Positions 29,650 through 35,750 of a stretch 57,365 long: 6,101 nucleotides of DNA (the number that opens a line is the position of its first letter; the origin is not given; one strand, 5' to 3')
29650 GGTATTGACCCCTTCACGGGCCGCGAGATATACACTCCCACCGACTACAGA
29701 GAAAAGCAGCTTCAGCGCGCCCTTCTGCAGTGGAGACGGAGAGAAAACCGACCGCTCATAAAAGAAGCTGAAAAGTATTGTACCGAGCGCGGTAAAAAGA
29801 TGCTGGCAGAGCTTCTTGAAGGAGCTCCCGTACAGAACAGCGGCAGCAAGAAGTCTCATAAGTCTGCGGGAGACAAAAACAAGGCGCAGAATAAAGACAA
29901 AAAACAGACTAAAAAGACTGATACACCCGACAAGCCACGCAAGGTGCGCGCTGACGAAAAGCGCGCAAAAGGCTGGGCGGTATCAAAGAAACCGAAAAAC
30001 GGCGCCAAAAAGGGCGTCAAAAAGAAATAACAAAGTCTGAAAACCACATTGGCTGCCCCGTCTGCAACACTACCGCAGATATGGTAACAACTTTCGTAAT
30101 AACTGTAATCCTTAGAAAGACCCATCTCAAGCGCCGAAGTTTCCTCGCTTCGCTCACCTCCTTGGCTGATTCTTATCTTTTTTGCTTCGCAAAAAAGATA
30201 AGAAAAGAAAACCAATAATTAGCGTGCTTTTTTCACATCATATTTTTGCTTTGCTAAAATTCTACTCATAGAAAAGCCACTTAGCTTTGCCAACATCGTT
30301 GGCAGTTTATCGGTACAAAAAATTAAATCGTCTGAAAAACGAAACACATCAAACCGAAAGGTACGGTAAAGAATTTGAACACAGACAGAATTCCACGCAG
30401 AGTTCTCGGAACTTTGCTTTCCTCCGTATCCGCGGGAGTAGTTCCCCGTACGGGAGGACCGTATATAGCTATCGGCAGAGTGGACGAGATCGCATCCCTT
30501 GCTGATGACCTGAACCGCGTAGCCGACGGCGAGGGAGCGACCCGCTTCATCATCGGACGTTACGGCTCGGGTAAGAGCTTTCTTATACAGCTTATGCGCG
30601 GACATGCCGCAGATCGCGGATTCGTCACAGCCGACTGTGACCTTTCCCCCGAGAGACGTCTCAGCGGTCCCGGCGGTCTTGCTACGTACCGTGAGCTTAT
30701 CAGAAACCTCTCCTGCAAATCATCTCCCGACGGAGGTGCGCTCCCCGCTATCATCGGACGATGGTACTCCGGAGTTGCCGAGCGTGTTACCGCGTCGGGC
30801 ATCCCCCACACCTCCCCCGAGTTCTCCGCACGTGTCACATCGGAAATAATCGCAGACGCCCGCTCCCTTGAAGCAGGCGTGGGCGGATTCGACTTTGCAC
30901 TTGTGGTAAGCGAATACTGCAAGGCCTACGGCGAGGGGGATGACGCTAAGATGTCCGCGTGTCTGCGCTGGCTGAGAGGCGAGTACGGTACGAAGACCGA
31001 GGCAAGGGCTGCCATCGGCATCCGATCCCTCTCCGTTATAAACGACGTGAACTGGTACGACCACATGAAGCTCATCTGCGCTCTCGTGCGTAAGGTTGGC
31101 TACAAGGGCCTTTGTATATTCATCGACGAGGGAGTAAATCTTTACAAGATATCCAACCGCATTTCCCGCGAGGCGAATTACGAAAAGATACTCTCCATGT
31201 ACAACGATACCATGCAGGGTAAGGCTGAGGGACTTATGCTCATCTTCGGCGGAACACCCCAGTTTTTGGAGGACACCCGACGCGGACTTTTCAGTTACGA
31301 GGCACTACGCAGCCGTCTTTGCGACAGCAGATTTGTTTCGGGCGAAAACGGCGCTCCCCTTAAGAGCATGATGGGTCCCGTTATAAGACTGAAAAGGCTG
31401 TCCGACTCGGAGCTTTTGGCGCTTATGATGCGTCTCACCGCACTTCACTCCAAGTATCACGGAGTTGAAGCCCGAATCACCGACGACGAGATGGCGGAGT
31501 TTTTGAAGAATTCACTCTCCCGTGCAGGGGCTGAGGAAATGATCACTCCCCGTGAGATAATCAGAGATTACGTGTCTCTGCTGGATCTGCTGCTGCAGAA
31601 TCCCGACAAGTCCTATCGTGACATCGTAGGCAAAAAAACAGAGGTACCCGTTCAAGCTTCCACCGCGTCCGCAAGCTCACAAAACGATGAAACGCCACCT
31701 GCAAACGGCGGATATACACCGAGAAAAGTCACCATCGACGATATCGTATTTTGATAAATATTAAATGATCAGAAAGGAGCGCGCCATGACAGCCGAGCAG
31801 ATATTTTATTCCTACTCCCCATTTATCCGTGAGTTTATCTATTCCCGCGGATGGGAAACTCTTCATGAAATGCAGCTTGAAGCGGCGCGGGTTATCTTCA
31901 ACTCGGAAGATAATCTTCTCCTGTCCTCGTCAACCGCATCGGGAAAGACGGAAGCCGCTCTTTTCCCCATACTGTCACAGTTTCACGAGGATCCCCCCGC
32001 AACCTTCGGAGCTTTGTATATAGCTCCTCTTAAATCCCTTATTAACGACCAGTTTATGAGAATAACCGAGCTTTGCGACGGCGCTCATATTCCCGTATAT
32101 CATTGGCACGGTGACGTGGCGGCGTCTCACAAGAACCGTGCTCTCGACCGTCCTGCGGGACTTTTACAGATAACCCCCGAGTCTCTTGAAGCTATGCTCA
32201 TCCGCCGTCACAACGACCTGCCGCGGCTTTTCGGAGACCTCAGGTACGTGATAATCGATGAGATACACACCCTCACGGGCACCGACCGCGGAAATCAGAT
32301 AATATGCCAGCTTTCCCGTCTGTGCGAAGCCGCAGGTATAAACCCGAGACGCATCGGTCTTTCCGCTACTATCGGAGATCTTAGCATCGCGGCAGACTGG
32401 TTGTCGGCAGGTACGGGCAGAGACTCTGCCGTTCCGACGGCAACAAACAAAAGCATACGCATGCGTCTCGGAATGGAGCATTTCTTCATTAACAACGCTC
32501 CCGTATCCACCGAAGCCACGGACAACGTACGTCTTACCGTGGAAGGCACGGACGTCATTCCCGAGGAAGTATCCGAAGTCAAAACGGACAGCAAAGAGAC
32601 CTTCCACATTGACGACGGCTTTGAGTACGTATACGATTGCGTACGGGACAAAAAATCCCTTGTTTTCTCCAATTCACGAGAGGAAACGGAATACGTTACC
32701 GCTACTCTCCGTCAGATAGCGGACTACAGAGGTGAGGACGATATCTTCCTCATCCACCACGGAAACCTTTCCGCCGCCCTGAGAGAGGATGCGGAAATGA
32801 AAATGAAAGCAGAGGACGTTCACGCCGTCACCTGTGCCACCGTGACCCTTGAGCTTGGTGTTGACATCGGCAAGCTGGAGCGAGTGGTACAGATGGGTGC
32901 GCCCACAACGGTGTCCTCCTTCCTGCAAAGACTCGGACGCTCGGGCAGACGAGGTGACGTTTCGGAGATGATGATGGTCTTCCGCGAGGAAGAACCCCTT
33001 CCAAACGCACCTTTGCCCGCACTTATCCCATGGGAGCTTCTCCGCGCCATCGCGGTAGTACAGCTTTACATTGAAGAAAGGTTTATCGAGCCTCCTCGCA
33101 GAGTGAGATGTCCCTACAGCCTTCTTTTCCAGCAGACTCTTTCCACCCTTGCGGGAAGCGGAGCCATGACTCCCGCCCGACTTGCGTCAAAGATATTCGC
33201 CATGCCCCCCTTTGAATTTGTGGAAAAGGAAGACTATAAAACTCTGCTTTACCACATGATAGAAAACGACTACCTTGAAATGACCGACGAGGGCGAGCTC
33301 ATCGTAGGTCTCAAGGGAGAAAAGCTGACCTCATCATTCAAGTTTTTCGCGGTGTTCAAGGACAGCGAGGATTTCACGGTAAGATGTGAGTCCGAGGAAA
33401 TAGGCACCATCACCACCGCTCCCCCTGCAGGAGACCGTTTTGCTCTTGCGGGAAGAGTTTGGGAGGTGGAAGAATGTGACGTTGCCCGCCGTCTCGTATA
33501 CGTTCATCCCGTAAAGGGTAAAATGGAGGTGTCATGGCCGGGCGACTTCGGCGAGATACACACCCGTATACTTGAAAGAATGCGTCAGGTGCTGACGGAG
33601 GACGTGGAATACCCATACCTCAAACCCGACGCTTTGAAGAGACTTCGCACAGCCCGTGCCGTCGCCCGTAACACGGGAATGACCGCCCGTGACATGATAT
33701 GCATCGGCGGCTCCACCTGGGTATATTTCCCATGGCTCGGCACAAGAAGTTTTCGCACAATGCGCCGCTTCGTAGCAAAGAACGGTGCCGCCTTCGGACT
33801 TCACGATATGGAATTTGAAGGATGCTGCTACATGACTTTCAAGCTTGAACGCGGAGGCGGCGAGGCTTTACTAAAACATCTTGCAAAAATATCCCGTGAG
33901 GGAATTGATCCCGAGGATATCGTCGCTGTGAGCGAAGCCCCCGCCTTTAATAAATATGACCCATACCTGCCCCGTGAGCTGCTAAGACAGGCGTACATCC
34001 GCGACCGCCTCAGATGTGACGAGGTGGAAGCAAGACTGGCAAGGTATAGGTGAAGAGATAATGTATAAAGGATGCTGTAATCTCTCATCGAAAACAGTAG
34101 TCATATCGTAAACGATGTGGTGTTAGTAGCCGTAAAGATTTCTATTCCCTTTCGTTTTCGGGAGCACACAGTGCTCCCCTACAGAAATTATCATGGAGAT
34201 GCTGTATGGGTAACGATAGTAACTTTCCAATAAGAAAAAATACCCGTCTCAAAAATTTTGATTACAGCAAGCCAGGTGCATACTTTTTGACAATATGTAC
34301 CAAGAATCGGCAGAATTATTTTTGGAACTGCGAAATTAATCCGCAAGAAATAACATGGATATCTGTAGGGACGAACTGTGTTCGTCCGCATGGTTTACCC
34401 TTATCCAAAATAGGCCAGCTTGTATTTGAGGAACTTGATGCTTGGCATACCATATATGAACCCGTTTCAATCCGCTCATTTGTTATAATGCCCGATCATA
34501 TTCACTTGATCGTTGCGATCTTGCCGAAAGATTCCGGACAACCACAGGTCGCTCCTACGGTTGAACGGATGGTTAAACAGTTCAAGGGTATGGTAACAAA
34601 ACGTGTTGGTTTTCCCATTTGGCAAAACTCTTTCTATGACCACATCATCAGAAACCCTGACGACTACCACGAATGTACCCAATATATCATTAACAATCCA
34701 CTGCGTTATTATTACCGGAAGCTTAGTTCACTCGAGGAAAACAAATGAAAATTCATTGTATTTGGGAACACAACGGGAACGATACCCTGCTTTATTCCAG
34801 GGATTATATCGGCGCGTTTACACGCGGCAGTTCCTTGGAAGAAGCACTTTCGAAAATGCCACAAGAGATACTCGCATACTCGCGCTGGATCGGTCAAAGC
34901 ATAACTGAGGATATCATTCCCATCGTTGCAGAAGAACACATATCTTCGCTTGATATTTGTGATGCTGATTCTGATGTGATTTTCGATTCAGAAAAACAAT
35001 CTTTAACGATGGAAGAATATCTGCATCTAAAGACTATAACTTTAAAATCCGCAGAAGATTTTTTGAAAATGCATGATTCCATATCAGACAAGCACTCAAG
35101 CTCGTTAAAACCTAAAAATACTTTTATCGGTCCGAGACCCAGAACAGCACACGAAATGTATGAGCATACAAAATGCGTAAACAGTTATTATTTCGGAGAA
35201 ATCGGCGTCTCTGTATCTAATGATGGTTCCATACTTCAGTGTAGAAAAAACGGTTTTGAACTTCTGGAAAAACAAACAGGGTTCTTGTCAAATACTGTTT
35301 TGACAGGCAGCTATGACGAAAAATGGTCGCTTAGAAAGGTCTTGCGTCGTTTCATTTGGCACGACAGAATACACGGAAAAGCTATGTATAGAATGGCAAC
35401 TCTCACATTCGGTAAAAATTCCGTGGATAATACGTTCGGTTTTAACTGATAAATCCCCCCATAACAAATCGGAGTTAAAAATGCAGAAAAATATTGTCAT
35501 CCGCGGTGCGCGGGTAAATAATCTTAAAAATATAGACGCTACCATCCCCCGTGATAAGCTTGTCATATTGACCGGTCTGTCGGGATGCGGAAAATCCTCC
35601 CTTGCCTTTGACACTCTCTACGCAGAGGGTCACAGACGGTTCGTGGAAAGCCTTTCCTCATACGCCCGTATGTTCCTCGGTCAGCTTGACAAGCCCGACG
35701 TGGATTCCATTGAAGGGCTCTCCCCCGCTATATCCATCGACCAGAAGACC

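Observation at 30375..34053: Orphan BrxD-like ATPase + Lhr-like helicase pair without BREX or Shango partners: candidate minimal defence or DNA-processing system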

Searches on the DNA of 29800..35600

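Call 71: search_rna_families(source=window, start=29800, end=35600, threshold=evalue, max_evalue=0.1)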
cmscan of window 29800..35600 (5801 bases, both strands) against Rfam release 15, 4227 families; matches with E-value up to 0.1: 0.
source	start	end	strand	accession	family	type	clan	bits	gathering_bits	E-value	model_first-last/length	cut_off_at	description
